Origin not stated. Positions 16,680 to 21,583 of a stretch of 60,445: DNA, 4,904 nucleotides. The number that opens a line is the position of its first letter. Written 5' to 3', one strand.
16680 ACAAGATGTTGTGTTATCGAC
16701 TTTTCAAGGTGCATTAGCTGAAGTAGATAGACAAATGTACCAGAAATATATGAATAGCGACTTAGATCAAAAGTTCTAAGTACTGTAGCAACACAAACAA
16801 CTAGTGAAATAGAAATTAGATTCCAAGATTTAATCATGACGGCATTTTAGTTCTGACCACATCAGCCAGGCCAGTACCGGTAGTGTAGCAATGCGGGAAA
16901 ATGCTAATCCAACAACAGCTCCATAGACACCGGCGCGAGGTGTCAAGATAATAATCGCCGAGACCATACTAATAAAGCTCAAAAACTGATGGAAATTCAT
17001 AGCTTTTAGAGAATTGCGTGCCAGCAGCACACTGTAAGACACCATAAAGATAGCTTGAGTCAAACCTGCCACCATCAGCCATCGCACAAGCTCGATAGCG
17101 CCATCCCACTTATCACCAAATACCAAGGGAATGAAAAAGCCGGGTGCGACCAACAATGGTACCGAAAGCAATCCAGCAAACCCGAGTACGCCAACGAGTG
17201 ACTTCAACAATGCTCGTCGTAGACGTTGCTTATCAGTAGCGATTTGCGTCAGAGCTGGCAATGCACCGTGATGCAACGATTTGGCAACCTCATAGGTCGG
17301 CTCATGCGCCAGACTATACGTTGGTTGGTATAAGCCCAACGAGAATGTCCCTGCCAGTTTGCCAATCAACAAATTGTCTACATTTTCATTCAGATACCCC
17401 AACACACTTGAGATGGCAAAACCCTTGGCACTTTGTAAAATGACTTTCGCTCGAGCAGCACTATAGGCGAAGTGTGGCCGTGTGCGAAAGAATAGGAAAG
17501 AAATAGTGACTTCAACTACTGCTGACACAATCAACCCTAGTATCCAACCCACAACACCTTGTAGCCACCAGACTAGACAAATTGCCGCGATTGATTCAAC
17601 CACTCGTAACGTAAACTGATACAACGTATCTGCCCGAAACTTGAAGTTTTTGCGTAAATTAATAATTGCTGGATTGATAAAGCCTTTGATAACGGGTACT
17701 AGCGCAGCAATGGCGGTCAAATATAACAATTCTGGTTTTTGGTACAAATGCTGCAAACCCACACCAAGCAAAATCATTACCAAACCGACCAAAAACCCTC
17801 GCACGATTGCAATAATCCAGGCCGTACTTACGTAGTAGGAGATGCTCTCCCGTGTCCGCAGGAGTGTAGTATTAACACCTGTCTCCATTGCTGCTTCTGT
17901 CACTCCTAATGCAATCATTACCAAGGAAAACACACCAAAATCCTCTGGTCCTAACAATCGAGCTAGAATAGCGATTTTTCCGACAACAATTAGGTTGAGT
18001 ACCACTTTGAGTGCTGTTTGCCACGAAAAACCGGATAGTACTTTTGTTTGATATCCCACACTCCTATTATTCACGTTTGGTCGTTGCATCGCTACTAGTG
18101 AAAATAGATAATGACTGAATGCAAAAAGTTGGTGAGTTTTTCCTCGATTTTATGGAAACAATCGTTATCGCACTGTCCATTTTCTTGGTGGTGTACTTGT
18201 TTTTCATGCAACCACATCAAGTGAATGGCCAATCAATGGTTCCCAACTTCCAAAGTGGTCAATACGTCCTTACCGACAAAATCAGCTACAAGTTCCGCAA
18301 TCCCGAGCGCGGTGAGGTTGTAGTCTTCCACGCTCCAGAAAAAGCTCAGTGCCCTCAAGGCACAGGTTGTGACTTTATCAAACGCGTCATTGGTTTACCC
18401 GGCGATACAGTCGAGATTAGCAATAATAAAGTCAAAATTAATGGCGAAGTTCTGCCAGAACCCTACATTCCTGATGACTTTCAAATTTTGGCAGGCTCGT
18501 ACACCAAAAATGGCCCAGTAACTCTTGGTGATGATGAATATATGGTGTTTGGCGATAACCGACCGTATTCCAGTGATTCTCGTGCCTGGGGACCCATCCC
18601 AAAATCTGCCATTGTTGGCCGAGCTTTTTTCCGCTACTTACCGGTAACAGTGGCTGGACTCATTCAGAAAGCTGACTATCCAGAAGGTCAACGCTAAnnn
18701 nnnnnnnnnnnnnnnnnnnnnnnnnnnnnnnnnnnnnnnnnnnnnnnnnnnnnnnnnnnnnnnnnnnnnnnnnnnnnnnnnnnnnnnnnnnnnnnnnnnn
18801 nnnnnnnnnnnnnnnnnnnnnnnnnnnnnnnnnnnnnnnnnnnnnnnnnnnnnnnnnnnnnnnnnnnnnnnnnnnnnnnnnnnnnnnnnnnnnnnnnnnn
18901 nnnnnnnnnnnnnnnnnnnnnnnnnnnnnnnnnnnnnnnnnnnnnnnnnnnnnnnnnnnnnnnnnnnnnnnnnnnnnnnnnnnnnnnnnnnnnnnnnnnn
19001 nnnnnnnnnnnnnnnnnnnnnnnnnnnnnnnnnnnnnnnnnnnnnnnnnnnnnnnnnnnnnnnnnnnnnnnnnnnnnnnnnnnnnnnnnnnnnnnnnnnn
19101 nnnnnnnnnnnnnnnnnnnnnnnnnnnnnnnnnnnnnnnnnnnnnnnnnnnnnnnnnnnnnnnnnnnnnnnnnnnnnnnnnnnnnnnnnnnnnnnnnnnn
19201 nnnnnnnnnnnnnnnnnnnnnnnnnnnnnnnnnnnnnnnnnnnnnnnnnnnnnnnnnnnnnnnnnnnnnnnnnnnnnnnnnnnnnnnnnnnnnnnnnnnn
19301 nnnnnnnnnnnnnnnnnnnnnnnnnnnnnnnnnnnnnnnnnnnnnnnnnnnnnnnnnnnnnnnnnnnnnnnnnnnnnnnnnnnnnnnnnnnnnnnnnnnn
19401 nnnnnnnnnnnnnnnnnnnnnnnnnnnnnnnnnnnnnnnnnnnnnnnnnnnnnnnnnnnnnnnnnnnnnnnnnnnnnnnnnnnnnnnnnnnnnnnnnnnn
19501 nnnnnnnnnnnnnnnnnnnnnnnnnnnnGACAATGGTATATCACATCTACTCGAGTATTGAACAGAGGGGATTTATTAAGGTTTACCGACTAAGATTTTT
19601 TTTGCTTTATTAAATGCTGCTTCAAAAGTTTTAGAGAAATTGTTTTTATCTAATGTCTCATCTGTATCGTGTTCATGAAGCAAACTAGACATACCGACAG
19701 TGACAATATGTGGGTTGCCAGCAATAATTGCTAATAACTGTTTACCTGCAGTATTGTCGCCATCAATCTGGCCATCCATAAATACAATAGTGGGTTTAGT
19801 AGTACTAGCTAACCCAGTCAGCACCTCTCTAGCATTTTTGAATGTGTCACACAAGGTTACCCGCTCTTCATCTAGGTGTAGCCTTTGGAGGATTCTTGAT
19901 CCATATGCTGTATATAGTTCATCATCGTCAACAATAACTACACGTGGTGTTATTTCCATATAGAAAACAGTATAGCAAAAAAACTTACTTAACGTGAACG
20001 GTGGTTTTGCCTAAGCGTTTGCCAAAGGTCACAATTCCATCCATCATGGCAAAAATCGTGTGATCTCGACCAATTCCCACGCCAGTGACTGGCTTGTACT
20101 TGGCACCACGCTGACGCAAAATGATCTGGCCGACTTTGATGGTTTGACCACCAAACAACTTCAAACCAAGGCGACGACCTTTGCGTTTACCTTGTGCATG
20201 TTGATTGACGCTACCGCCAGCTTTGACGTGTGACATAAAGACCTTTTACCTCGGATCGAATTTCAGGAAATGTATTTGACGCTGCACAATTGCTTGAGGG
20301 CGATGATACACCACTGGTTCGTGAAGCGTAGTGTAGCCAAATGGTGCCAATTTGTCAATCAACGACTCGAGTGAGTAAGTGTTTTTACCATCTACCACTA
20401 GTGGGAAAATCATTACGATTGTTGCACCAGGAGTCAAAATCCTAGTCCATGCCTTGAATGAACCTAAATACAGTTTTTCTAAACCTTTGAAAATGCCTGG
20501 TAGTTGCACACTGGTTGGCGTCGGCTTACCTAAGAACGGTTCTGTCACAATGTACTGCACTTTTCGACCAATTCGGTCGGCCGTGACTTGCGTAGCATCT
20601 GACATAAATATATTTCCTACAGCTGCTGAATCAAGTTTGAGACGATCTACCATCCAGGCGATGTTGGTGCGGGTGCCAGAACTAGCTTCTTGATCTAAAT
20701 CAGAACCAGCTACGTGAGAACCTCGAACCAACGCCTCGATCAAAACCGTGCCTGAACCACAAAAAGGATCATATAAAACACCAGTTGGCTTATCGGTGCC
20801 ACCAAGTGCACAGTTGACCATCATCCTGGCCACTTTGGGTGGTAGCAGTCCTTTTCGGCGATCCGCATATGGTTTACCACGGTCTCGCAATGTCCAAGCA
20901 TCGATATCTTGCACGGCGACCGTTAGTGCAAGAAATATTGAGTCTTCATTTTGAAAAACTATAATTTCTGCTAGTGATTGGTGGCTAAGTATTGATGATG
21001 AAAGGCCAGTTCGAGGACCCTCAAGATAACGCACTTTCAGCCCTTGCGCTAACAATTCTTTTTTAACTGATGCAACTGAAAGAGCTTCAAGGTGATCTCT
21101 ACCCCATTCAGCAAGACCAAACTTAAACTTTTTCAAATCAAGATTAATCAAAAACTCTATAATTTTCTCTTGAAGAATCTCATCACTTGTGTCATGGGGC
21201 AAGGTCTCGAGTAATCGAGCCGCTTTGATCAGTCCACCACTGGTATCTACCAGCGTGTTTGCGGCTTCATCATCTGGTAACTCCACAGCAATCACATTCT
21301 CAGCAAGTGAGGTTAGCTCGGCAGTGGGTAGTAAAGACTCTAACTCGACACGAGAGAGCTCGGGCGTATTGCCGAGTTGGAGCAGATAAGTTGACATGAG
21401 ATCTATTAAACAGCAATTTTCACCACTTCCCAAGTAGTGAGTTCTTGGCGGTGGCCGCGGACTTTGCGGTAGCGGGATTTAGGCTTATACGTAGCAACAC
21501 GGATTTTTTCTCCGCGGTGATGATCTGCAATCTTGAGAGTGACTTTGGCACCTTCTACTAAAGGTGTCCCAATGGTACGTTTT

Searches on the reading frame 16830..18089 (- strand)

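Call 48: search_protein_families(library=pfam, proteins=[window:16830-18089:-], max_evalue=0.00001)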
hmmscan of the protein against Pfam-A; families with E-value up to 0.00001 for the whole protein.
window:16830-18089:- (419 aa): 2 families
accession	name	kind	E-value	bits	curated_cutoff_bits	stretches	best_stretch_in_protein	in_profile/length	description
PF13440.11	Polysacc_synt_3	-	1e-51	176.4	23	1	41-332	1-292/293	Polysaccharide biosynthesis protein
PF01943.22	Polysacc_synt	-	2.1e-18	67.2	28.2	1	18-283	2-273/274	Polysaccharide biosynthesis protein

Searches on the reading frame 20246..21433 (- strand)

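Call 48: search_protein_families(library=pfam, proteins=[window:20246-21433:-], max_evalue=0.00001)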
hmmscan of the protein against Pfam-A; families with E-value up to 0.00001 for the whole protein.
window:20246-21433:- (395 aa): 1 family
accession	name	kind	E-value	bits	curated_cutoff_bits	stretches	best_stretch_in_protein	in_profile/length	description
PF01170.24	UPF0020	-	6.2e-09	36.3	22.3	1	194-245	9-57/197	RMKL-like, methyltransferase domain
